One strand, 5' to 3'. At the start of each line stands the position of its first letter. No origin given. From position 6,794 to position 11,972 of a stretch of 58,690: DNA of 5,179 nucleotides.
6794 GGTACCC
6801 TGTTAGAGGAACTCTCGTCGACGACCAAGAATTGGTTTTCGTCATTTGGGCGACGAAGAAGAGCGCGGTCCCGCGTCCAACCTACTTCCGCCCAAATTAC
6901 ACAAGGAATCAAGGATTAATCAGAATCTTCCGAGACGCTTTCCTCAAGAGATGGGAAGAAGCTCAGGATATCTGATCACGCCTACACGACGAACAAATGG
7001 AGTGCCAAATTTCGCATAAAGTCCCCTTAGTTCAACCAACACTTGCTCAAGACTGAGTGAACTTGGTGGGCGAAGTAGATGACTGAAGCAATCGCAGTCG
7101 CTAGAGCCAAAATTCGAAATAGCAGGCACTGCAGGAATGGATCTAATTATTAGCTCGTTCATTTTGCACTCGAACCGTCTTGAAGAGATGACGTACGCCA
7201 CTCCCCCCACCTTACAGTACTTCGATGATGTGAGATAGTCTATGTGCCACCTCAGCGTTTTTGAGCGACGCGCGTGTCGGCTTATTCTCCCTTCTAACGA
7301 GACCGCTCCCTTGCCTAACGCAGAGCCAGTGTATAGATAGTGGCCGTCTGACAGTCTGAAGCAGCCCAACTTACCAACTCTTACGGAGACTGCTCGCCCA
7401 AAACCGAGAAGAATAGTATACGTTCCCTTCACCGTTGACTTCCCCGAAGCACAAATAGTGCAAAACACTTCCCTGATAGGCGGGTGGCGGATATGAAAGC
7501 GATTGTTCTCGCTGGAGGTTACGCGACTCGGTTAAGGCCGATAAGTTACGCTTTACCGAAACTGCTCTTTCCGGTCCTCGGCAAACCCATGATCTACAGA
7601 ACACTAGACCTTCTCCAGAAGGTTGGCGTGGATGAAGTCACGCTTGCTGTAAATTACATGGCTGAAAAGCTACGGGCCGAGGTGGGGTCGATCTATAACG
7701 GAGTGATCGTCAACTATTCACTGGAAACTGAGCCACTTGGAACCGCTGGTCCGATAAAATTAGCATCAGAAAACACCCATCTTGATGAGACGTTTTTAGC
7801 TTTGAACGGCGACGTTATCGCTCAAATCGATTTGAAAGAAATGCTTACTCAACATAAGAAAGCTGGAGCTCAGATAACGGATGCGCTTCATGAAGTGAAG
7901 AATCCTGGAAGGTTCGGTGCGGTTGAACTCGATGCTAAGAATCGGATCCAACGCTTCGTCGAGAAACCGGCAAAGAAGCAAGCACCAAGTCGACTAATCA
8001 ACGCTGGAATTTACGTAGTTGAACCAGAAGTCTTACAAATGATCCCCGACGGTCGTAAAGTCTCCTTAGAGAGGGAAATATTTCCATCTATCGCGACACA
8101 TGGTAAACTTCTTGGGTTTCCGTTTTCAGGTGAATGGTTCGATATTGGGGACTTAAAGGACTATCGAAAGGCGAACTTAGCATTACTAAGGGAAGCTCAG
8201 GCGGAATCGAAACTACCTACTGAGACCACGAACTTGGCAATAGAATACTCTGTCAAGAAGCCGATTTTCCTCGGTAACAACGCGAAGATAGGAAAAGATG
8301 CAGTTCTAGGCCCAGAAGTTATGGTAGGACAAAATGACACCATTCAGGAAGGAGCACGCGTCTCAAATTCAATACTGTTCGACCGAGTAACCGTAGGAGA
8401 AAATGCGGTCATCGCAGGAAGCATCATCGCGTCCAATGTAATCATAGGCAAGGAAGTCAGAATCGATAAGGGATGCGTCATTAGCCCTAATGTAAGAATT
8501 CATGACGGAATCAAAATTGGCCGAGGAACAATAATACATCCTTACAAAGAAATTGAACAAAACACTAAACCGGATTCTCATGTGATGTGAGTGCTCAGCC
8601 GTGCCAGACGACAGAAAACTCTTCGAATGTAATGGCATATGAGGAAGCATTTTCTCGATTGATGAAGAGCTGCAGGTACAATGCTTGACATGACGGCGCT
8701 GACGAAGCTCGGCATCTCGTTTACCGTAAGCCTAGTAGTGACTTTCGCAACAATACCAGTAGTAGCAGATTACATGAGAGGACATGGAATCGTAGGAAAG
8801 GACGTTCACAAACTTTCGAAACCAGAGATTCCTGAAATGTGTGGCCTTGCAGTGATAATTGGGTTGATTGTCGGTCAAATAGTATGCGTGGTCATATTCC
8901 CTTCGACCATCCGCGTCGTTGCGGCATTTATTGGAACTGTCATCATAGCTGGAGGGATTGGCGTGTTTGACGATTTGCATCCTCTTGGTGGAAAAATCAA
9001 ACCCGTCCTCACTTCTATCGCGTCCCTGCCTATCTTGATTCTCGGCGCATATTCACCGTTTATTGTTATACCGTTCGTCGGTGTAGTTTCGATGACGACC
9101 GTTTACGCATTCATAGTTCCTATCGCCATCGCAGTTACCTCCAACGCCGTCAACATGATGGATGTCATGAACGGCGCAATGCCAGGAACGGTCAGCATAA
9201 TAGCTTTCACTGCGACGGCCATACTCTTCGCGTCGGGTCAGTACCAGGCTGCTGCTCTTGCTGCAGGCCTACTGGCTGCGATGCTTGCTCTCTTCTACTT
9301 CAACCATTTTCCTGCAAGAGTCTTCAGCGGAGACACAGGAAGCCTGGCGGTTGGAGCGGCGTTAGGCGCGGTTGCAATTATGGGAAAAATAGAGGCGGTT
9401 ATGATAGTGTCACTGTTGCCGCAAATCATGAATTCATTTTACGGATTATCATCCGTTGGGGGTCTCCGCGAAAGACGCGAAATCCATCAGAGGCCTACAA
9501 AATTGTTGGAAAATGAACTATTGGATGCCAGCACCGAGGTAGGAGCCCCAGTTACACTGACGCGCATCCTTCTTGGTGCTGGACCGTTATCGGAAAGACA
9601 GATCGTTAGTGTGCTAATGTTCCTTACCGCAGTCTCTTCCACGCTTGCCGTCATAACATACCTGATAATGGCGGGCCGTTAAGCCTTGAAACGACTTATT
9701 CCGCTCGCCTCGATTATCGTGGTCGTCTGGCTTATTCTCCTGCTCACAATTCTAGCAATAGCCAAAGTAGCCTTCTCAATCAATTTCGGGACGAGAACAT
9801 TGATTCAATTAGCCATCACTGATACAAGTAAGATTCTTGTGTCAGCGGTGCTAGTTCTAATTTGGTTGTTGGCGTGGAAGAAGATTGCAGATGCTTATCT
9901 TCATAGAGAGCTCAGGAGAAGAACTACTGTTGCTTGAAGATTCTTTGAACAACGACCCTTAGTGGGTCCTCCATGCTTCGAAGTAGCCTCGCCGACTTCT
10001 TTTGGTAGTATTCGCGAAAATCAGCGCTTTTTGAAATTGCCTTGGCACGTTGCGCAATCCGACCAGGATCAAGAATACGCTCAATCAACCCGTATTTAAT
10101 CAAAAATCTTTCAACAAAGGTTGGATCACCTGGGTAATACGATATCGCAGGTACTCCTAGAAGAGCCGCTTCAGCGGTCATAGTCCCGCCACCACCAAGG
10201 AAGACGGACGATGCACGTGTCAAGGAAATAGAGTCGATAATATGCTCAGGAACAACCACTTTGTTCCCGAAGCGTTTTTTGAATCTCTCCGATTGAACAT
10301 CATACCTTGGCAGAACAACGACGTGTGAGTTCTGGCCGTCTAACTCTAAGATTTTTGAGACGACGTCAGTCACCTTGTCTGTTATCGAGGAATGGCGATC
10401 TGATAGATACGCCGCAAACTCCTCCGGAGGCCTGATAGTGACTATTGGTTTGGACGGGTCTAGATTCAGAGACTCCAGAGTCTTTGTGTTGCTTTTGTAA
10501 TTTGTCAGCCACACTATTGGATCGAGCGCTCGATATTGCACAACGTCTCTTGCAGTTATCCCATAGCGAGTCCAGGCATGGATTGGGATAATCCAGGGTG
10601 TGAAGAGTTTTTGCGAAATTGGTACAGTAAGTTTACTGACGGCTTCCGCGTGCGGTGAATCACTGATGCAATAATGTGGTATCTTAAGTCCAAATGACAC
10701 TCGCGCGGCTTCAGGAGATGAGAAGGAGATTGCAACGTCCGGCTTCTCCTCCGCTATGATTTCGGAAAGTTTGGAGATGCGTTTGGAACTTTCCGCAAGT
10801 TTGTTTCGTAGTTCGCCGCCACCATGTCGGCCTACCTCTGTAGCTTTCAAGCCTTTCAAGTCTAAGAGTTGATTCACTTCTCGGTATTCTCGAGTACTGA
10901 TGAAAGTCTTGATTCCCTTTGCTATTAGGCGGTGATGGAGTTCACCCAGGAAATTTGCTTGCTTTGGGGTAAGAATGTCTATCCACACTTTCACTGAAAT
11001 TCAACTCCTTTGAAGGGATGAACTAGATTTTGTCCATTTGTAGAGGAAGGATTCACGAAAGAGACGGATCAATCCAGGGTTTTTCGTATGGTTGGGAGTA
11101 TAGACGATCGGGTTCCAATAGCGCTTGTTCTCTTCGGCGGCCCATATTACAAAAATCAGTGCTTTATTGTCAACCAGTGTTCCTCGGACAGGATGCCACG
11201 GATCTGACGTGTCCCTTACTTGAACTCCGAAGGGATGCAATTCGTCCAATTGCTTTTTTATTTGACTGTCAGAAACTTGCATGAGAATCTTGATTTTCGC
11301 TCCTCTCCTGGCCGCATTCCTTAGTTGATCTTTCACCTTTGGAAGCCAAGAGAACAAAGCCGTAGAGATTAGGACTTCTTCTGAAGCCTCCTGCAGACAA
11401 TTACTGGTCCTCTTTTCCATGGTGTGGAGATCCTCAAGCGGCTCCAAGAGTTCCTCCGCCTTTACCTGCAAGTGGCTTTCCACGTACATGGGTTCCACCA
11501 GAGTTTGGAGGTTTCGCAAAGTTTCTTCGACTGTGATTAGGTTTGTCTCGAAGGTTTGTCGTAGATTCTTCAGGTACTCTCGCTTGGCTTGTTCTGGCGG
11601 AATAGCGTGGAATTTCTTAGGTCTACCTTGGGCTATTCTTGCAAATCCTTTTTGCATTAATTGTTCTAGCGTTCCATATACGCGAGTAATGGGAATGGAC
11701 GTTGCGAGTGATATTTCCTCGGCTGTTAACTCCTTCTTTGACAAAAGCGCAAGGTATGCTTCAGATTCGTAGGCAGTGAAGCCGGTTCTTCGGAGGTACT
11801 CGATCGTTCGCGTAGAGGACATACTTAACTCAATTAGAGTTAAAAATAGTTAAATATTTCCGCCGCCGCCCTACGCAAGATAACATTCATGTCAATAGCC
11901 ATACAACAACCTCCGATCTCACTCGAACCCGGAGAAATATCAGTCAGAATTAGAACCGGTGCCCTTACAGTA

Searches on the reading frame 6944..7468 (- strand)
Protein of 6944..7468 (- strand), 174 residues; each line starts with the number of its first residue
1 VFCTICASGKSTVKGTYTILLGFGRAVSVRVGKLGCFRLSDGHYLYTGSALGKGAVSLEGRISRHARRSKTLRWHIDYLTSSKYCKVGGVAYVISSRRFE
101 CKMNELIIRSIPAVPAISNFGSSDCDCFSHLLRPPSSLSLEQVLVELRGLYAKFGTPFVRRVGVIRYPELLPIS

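Call 24: search_protein_families(library=pfam, proteins=[window:6944-7468:-], max_evalue=0.00001)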
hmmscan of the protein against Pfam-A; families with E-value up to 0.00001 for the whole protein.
window:6944-7468:- (174 aa): 1 family
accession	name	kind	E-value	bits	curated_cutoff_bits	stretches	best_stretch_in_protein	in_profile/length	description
PF01986.22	DUF123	-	3.8e-25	88.6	25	1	38-132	2-94/95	Domain of unknown function DUF123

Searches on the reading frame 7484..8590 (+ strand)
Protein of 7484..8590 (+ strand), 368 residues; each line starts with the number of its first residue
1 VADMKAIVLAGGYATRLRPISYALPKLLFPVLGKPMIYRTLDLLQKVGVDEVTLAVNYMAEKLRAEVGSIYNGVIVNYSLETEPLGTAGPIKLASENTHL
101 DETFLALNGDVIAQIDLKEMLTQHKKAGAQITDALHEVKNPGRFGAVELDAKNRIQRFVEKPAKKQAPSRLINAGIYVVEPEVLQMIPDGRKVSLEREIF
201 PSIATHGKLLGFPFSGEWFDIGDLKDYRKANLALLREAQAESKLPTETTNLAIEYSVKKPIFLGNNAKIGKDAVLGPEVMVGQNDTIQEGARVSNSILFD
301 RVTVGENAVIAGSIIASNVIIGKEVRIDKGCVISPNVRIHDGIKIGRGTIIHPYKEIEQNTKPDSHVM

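Call 23: search_protein_families(library=pfam, proteins=[window:7484-8590:+], max_evalue=0.00001)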
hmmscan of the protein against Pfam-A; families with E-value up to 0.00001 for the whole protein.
window:7484-8590:+ (368 aa): 5 families
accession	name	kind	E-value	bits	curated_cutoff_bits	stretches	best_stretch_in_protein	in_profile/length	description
PF00483.29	NTP_transferase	-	3.5e-49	168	21.2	1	5-235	1-243/245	Nucleotidyl transferase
PF25084.1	LbH_EIF2B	-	4.8e-18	65.6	54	1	251-345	12-105/105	EIF2B subunit epsilon LbH domain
PF00132.30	Hexapep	-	5e-14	51.7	27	0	325-357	2-34/36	Bacterial transferase hexapeptide (six repeats)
PF24894.1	Hexapep_GlmU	-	3.1e-10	40.5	23.3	1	284-347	23-85/104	GlmU-like, C-terminal hexapeptide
PF12804.13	NTP_transf_3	-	6.6e-10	39.8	27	1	6-132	1-119/160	MobA-like NTP transferase domain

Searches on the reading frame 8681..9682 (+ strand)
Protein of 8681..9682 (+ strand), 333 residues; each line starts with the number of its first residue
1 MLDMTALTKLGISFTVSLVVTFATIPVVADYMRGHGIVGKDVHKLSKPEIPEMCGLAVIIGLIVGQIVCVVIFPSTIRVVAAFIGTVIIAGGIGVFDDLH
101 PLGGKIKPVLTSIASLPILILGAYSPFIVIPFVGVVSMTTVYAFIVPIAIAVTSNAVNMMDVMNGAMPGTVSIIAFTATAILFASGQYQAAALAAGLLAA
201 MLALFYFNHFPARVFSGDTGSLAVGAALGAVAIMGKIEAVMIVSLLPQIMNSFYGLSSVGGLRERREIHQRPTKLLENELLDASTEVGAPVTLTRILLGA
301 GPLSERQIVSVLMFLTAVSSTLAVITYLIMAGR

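Call 23: search_protein_families(library=pfam, proteins=[window:8681-9682:+], max_evalue=0.00001)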
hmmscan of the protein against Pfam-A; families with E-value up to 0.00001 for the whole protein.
window:8681-9682:+ (333 aa): 1 family
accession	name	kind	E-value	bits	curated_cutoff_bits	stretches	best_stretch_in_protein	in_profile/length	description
PF00953.26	Glycos_transf_4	-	1.4e-28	100.4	27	1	82-235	3-159/160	Glycosyl transferase family 4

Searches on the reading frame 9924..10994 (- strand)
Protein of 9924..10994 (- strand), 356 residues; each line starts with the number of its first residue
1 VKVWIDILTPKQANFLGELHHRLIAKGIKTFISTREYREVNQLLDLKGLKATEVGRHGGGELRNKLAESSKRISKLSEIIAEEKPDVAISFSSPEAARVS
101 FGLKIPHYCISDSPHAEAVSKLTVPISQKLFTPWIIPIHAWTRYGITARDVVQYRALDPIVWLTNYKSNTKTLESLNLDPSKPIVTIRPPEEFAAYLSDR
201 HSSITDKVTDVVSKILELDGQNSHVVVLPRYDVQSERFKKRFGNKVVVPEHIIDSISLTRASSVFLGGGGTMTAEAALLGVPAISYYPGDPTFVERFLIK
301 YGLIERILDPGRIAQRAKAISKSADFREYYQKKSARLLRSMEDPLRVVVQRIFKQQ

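Call 24: search_protein_families(library=pfam, proteins=[window:9924-10994:-], max_evalue=0.00001)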
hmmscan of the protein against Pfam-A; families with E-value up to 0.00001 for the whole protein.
window:9924-10994:- (356 aa): 1 family
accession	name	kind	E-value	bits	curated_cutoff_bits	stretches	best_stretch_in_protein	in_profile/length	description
PF04007.18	DUF354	-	1.5e-59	202.3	22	1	1-354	1-346/349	Protein of unknown function (DUF354)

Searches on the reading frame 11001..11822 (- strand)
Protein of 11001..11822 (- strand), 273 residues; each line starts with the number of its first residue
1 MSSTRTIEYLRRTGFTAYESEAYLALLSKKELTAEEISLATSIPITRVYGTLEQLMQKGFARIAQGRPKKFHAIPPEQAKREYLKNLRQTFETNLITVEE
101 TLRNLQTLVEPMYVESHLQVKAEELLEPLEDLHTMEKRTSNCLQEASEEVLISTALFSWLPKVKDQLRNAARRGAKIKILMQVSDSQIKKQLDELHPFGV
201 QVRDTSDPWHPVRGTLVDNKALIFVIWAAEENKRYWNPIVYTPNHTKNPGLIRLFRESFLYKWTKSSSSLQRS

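Call 24: search_protein_families(library=pfam, proteins=[window:11001-11822:-], max_evalue=0.00001)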
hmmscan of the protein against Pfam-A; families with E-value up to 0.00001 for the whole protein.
window:11001-11822:- (273 aa): 1 family
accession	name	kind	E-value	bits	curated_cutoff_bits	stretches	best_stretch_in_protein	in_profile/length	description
PF01978.25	TrmB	-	1.5e-21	76.4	25.6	1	10-77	1-68/68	Sugar-specific transcriptional regulator TrmB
